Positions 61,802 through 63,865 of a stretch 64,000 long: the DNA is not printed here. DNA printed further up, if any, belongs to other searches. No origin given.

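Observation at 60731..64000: Lower-G+C island with an HNH-SF2 helicase fusion operon: candidate undescribed defence-type system, truncated by the window edge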

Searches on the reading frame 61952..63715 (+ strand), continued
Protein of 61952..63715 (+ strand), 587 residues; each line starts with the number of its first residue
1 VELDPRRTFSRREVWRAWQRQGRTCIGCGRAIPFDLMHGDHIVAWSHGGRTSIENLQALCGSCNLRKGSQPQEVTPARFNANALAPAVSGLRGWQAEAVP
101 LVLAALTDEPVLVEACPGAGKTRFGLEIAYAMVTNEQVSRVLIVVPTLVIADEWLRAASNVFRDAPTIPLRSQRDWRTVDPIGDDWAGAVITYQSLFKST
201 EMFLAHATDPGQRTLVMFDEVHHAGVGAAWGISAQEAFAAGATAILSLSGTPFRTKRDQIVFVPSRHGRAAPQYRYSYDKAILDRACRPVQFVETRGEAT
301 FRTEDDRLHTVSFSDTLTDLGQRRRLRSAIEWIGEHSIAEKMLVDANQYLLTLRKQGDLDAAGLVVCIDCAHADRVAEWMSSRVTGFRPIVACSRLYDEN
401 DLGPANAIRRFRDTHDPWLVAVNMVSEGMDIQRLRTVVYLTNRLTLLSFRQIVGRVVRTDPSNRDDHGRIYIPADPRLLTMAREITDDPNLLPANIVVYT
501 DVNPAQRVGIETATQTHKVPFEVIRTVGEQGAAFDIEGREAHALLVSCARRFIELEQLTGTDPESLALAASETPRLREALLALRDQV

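Call 41: search_dna_similar(query=window:61952-63715:+, collection=plasmids, mode=protein, max_rows=20)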
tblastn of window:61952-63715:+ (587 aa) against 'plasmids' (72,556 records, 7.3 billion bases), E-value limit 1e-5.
Records with a match: 81; places in all: 83; records where one place covers at least 80% of the query: 14.
Best place of each record, by identity: <60% 81.
By first word of the organism name: Pseudomonas 20; Streptomyces 14; Vibrio 5; Alteromonas 5; Mycobacterium 4; Enterobacter 3; Klebsiella 3; Lichenicola 3; Tsukamurella 2; Stenotrophomonas 2; and 17 more.
By predicted mobility (MOB-suite, as given by PLSDB): non-mobilizable 41; conjugative 22; mobilizable 18.
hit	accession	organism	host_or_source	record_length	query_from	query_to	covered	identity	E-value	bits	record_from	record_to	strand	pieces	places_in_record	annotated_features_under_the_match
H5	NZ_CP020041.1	Streptomyces sp. 3211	pure culture,soil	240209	6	485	82%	35.1%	5e-52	200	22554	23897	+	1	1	DEAD/DEAH box helicase family protein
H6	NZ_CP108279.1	Streptomyces atratus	-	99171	5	488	82%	34.6%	3e-56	213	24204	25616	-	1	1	DEAD/DEAH box helicase family protein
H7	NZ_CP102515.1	Streptomyces yangpuensis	Crocus sativus,pure culture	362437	4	488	83%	30.3%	4e-39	161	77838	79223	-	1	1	DEAD/DEAH box helicase family protein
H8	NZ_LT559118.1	Nonomuraea gerenzanensis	-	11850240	46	485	75%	33.0%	3e-44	177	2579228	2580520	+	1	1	none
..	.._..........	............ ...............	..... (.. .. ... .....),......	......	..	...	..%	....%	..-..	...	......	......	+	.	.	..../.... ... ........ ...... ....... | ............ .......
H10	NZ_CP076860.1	Mycobacterium avium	Homo sapiens,sputum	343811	60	485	73%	32.2%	7e-37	154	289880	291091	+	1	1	DEAD/DEAH box helicase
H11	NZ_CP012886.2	Mycobacterium intracellulare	sputum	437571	91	485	67%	33.9%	5e-41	167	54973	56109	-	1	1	DEAD/DEAH box helicase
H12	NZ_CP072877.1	Microbacterium sp. NIBRBAC000506063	cell culture,sludge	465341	91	485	67%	33.9%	2e-17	180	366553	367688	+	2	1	none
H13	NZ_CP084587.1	Mycobacterium intracellulare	water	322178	87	490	69%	33.1%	3e-44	176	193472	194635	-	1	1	none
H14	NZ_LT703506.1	Mycobacterium intracellulare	natural / free-living,environmental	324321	87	490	69%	33.1%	3e-44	176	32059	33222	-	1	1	none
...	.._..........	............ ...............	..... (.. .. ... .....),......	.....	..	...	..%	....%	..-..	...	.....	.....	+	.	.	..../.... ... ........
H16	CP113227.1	Pseudomonadaceae bacterium T75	Pig,fecal sample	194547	89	500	70%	30.2%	2e-30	135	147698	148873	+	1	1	DEAD/DEAH box helicase family protein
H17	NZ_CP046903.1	Stutzerimonas stutzeri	cell culture,particulate matter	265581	91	503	70%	30.0%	1e-31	138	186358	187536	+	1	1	DEAD/DEAH box helicase family protein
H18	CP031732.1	Stenotrophomonas rhizophila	Nusuttodinium aeruginosum,whole organism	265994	91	507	71%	29.5%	3e-31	137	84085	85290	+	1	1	diguanylate cyclase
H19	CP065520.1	Stenotrophomonas rhizophila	Kandelia candel (mangrove),cell culture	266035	91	507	71%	29.5%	3e-31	137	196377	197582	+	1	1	record has no annotation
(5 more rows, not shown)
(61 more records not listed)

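Call 42: predict_structure(alignment_id=A2)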
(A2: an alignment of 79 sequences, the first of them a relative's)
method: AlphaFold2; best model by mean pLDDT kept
length: 510 residues; sequences in the alignment: 79
mean_pLDDT: 91.7   pTM: 0.86
mean pLDDT of the five models: 91.7, 91.5, 91.4, 90.4, 89.5
residues with pLDDT >= 90: 410; 70-90: 73; 50-70: 12; < 50: 15
segments of 3 or more residues with pLDDT < 50: 1-9, 504-508
pLDDT, mean of each block of 10 residues (from residue 1): 42 96 97 97 98 98 95 96 94 96 95 88 95 88 88 95 94 95 89 93 91 98 95 73 87 97 98 96 96 91 95 93 97 96 95 97 97 89 87 94 98 89 94 97 89 98 98 98 97 83 50
secondary structure, 60 per line:
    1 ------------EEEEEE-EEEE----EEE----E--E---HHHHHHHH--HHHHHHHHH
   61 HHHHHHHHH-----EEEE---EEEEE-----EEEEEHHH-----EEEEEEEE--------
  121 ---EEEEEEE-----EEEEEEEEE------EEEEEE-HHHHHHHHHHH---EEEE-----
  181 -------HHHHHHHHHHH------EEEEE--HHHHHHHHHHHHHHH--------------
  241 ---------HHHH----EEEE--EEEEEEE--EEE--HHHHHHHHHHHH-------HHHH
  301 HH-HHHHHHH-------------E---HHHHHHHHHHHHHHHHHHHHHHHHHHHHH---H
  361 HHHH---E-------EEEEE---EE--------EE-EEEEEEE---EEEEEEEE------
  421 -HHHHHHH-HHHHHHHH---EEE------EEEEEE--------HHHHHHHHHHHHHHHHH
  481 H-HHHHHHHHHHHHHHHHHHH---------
elements in order: E13-18 E20-23 E28-30 H42-49 H52-69 E75-78 E82-86 E92-96 E105-112 E124-130 E136-144 E151-156 H158-168 E172-175 H188-198 E205-209 H212-226 H250-253 E258-261 E264-270 E273-275 H278-289 H297-302 H304-310 H328-356 H360-364 E376-380 E397-403 E407-414 H422-428 H430-437 E441-443 E450-455 H464-481 H483-501

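Call 45: fold_search(model_id=the predicted structure, library=pdb)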
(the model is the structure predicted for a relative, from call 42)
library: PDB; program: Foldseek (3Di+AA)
matches with E <= 10: 828; with E <= 0.001: 0
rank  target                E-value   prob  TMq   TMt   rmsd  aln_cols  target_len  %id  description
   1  4akx_A                3.7e-01  0.23  0.13  0.34   8.6       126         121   19  Structure of the heterodimeric complex ExoU-SpcU from the type III secretion system (T3SS) of Pseudomonas aeruginosa (released 2012-04-18)
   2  9i2b_D                4.2e-01  0.20  0.12  0.18   9.3       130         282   12  SPIN90-Arp2/3 nucleated bidirectional actin filaments (released 2025-09-03)
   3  2p9p_F                4.9e-01  0.23  0.14  0.34  11.6       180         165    9  Crystal Structure of bovine Arp2/3 complex co-crystallized with ADP (released 2007-05-29)
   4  9m64_f                5.2e-01  0.20  0.14  0.32  12.7       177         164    9  Structure of SPIN90 dimer-Arp2/3 complexes-nucleated actin filaments (Doublet Complex) (released 2025-09-10)
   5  4lnm_A                6.2e-01  0.04  0.14  0.17  16.7       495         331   12  Structure of Escherichia coli Threonine Aldolase in Complex with Serine (released 2013-11-06)
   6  4r2n_A                6.5e-01  0.12  0.12  0.15  13.3       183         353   17  Crystal structure of Rv3772 in complex with its substrate (released 2015-08-12)
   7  3wlx_B                7.3e-01  0.05  0.14  0.17  16.3       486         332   11  Crystal structure of low-specificity L-threonine aldolase from Escherichia coli (released 2014-12-17)
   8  1k8k_F                7.7e-01  0.15  0.13  0.29  16.6       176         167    7  Crystal Structure of Arp2/3 Complex (released 2001-12-07)
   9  4h5b_A                8.6e-01  0.28  0.16  0.40   6.3       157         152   11  Crystal Structure of DR_1245 from Deinococcus radiodurans (released 2013-01-30)
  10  9qc2_C                1.2e+00  0.16  0.15  0.16   8.6       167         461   14  BV333 aminotransferase from Streptomyces sp. mutant W89A (released 2026-03-18)
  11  3tu3_A                1.2e+00  0.15  0.14  0.38   7.9       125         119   16  1.92 Angstrom resolution crystal structure of the full-length SpcU in complex with full-length ExoU from the type III  (released 2012-05-23)
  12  6fy3_Y                1.2e+00  0.06  0.05  0.11  18.7        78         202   13  Crystal structure of a V2-directed, RV144 vaccine-like antibody from HIV-1 infection, CAP228-3D, bound to a heterologo (released 2018-09-05)
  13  7uow_I                1.2e+00  0.01  0.03  0.07  15.6       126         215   10  SARS-Cov2 S protein structure in complex with neutralizing monoclonal antibody 034_32 (released 2023-04-19)
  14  1tyq_F                1.3e+00  0.11  0.13  0.30  12.0       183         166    7  Crystal structure of Arp2/3 complex with bound ATP and calcium (released 2004-11-09)
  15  9mpc_H                1.5e+00  0.07  0.06  0.11  17.7        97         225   10  Crystal structure of the HIV V2-apex-targeting antibody RM018 from macaque (released 2025-07-30)
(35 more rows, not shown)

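Call 46: fold_search(model_id=the predicted structure, library=viral)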
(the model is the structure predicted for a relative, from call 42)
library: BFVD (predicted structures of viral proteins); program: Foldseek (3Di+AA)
matches with E <= 10: 424; with E <= 0.001: 0
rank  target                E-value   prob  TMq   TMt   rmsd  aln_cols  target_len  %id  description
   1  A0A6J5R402            1.1e-02  0.84  0.28  0.23  19.0       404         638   11  SSL2 DNA or RNA helicases of superfamily II [uncultured Caudovirales phage]
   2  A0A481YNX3            7.1e-02  0.30  0.16  0.17  16.1       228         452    7  A18-like helicase [Pithovirus LCDPAC02]
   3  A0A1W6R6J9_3          1.1e-01  0.25  0.18  0.08  13.6       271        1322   13  (no name in the UniProt tables at hand)
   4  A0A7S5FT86            1.1e-01  0.21  0.14  0.12  12.1       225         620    9  (no name in the UniProt tables at hand)
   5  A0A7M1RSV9            1.8e-01  0.08  0.12  0.07  17.1       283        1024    9  Terminase [uncultured phage cr56_1]
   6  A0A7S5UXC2            2.1e-01  0.18  0.11  0.18  12.1       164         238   16  (no name in the UniProt tables at hand)
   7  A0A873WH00            2.3e-01  0.15  0.10  0.17  14.7       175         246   10  Uncharacterized protein [Klebsiella phage Miami]
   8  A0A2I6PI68            2.5e-01  0.09  0.11  0.09  22.3       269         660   15  DNA helicase [Pseudomonas phage PMBT14]
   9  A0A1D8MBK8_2          2.7e-01  0.04  0.10  0.05  33.6       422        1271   10  (no name in the UniProt tables at hand)
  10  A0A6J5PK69            3.3e-01  0.20  0.18  0.18  10.6       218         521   13  DEXDc domain containing protein [uncultured Caudovirales phage]
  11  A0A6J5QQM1            3.4e-01  0.04  0.05  0.04  24.2       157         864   13  Uncharacterized protein [uncultured Caudovirales phage]
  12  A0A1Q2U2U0            4.6e-01  0.21  0.11  0.31  18.4       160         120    8  Uncharacterized protein [Vibrio phage pTD1]
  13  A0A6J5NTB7            4.8e-01  0.02  0.06  0.05  22.5       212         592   12  Bacteriophage lambda, GpA [uncultured Caudovirales phage]
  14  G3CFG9                5.7e-01  0.38  0.16  0.47   6.9       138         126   13  Uncharacterized protein [Escherichia phage vB_EcoP_24B]
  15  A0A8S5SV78            5.7e-01  0.10  0.07  0.25  10.7        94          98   10  DUF7352 domain-containing protein [Siphoviridae sp. ctHOG1]
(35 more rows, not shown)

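Call 48: search_protein_families(library=pfam, alignment_id=A2, max_evalue=0.01)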
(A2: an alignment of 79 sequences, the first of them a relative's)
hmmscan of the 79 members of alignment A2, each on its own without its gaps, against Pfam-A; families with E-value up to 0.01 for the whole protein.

A. member 1, P0122 (510 aa): 0 families

B. families by the number of members that match (of 79 scanned): 3 families
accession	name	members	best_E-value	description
PF08797.16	HIRAN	2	1.7e-14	HIRAN domain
PF03457.19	HA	1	9.4e-31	Helicase associated domain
PF07595.18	Planc_extracel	1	0.0076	Planctomycete extracellular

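Call 49: get_annotated_region(hit=H1, flank=6000)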
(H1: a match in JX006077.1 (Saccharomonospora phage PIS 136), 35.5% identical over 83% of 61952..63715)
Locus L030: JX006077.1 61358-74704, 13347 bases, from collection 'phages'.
description: Saccharomonospora phage PIS 136, complete genome.
organism: Saccharomonospora phage PIS 136 (NCBI taxid 182851)
taxonomy: Viruses; Duplodnaviria; Heunggongvirae; Uroviricota; Caudoviricetes
host: Saccharomonospora sp.; source: soil; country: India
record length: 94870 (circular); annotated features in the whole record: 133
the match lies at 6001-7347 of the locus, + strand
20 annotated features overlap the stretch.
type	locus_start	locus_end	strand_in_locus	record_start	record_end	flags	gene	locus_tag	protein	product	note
CDS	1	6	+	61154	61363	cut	-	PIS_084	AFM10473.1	hypothetical protein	-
CDS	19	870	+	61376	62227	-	-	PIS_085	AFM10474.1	inorganic pyrophosphatase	-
CDS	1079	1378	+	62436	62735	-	-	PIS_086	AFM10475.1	hypothetical protein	-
CDS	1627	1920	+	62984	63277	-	-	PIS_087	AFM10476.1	hypothetical protein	-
CDS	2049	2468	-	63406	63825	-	-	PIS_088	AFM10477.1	ISHa1942 transposase A-like protein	Y1_Tnp [pfam01797] transposase IS200 like domain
CDS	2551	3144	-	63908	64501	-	-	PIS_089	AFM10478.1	hypothetical protein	-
CDS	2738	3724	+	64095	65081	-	-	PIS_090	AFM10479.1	transposase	OrfB_IS605[pfam01385] probable transposase domain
tRNA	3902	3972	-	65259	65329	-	-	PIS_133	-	tRNA-Cys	-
CDS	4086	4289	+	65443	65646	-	-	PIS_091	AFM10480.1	hypothetical protein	-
CDS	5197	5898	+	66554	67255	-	-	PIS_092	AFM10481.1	hypothetical protein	similar to gp52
CDS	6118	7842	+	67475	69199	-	-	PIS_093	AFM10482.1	DEAD-like helicase superfamily protein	DEXDc [cd00046] DEAD-like helicase superfamily domain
CDS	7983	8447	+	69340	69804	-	-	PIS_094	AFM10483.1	hypothetical protein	-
CDS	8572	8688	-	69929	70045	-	-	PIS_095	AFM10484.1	transcriptional regulator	WHTH_GntR [cd07377] winged helix turn helix DNA binding domain of the GntR family of transcriptional regulators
CDS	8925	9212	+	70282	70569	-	-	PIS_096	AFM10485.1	hypothetical protein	-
CDS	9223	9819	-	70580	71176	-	-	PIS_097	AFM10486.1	hypothetical protein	-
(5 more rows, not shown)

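Call 50: get_annotated_region(hit=H6, flank=7000)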
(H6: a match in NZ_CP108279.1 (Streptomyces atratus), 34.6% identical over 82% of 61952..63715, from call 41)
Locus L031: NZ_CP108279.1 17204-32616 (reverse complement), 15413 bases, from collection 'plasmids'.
description: Streptomyces atratus strain NBC_00043 plasmid unnamed3, complete sequence
organism: Streptomyces atratus (NCBI taxid 1893)
taxonomy: Bacteria; Actinomycetota; Actinomycetes; Kitasatosporales; Streptomycetaceae; Streptomyces; Streptomyces atratus
host: -; source: -; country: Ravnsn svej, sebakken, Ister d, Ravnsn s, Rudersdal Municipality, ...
typing (MOB-suite, as given by PLSDB): non-mobilizable
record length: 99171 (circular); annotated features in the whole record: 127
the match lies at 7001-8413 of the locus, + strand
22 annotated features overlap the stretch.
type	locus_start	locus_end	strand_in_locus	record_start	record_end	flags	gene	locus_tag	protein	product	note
CDS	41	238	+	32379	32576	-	-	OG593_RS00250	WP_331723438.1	hypothetical protein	-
CDS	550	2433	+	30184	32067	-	-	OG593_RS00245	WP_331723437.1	hypothetical protein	-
CDS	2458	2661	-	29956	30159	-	-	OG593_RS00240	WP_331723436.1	hypothetical protein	-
CDS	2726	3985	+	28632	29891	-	-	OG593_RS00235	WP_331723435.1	RNA-guided endonuclease TnpB family protein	-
CDS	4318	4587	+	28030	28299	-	-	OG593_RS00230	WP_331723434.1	hypothetical protein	-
CDS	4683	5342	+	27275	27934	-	-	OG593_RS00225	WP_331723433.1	hypothetical protein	-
CDS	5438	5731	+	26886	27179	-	-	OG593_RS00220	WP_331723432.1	hypothetical protein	-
CDS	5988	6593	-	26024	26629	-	-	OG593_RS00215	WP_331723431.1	hypothetical protein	-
CDS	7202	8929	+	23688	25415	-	-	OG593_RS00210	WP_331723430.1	DEAD/DEAH box helicase family protein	-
CDS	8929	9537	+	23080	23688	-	-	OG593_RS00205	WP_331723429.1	hypothetical protein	-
CDS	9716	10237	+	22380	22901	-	-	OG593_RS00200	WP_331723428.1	hypothetical protein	-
CDS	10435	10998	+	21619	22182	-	-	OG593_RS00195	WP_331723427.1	Uma2 family endonuclease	-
CDS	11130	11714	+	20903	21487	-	-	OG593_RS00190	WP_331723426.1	hypothetical protein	-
CDS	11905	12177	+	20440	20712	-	-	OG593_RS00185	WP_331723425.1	DUF6225 family protein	-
CDS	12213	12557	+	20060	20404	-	-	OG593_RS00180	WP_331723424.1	hypothetical protein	-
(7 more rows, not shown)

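Call 52: find_related_loci(query=window:61952-63715:+, collection=metagenome_contigs, flank=10000)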
Query window:61952-63715:+ (587 aa) in metagenome_contigs; peptide patterns used: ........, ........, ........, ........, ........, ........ (x = any residue, [..] = any of these).
64 stretches matched a pattern; 30 encode a relative of the query (tblastn E <= 1e-3); 30 distinct loci.
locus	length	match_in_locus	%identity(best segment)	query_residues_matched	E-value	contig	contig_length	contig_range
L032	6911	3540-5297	70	3-587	0e+0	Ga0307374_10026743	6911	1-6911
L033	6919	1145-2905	71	1-587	0e+0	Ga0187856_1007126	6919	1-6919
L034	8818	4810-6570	71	1-587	0e+0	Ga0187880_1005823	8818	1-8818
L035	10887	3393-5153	71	1-587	0e+0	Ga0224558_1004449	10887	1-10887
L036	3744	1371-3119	71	4-586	0e+0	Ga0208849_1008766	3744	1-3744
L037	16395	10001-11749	66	4-586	0e+0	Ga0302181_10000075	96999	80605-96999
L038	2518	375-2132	66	1-587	0e+0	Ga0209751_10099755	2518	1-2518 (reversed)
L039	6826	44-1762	66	3-574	0e+0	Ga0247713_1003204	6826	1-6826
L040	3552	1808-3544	64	1-585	0e+0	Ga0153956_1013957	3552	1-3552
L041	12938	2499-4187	66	1-563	0e+0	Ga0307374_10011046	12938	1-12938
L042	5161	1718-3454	62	2-580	0e+0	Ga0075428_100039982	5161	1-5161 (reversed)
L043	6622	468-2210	63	4-583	0e+0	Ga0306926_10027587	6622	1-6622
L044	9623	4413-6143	60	4-583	0e+0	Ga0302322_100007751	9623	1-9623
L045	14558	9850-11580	60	4-583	0e+0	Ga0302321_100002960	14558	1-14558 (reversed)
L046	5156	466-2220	59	4-586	0e+0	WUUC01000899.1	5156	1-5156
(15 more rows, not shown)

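Call 60: find_encoding_contigs(protein=P0025, flank=10000, max_places=1)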
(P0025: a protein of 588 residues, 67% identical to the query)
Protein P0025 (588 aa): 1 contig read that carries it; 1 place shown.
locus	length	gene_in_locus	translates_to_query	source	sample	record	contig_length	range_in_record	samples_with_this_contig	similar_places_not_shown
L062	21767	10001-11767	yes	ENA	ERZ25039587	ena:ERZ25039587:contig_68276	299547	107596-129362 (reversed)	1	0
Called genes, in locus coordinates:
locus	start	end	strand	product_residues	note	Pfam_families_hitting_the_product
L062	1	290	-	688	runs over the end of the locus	PF04909:Amidohydro_2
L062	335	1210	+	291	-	PF00106:adh_short, PF08659:KR, PF13561:adh_short_C2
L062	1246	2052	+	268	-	PF00378:ECH_1, PF16113:ECH_2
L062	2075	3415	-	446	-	PF02653:BPD_transp_2, PF00005:ABC_tran, PF13304:AAA_21 (faint)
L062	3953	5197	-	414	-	-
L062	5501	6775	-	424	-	PF13458:Peripla_BP_6, PF01094:ANF_receptor (faint)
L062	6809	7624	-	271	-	PF00005:ABC_tran, PF13304:AAA_21 (faint), PF12399:BCA_ABC_TP_C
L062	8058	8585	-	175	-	PF01451:LMWPc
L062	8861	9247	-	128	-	-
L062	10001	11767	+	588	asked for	PF01844:HNH, PF14279:HNH_5, PF04851:ResIII, PF00271:Helicase_C (weak)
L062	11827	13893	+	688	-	PF03457:HA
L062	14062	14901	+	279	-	PF13340:DUF4096, PF01609:DDE_Tnp_1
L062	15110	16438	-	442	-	PF13701:DDE_Tnp_1_4, PF01609:DDE_Tnp_1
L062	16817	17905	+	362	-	PF05598:DUF772, PF01609:DDE_Tnp_1, PF13751:DDE_Tnp_1_6 (weak)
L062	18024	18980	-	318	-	-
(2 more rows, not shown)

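Call 61: find_encoding_contigs(protein=P0065, flank=10000, max_places=1)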
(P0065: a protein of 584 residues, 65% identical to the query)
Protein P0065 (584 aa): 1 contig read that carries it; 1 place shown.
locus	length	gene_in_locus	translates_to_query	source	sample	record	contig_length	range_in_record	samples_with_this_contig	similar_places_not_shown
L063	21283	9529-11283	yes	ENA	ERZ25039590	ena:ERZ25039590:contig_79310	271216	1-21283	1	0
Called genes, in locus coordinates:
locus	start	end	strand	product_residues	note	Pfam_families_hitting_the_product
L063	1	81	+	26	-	?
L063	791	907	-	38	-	-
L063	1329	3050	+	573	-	PF01590:GAF (faint), PF13185:GAF_2 (weak), PF13492:GAF_3 (weak), PF02518:HATPase_c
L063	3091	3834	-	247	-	PF13576:Pentapeptide_3 (faint), PF23894:LD_SV2 (weak), PF13599:Pentapeptide_4, PF00805:Pentapeptide (weak)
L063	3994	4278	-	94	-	-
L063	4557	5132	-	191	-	PF00072:Response_reg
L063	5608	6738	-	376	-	PF13384:HTH_23 (weak), PF13518:HTH_28 (weak), PF13551:HTH_29 (weak), PF13565:HTH_32, PF13358:DDE_3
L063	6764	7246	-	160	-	-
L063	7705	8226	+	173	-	PF28043:KwaA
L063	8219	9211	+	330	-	PF16162:KwaB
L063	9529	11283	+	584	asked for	PF01844:HNH, PF14279:HNH_5, PF04851:ResIII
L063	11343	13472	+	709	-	-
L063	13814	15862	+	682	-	PF13175:AAA_15, PF13304:AAA_21 (weak)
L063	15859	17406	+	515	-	PF00580:UvrD-helicase, PF13245:AAA_19, PF01443:Viral_helicase1 (faint), PF00580:UvrD-helicase (weak), PF13604:AAA_30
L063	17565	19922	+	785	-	-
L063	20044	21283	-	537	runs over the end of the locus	PF00239:Resolvase, PF07508:Recombinase, PF13408:Zn_ribbon_recom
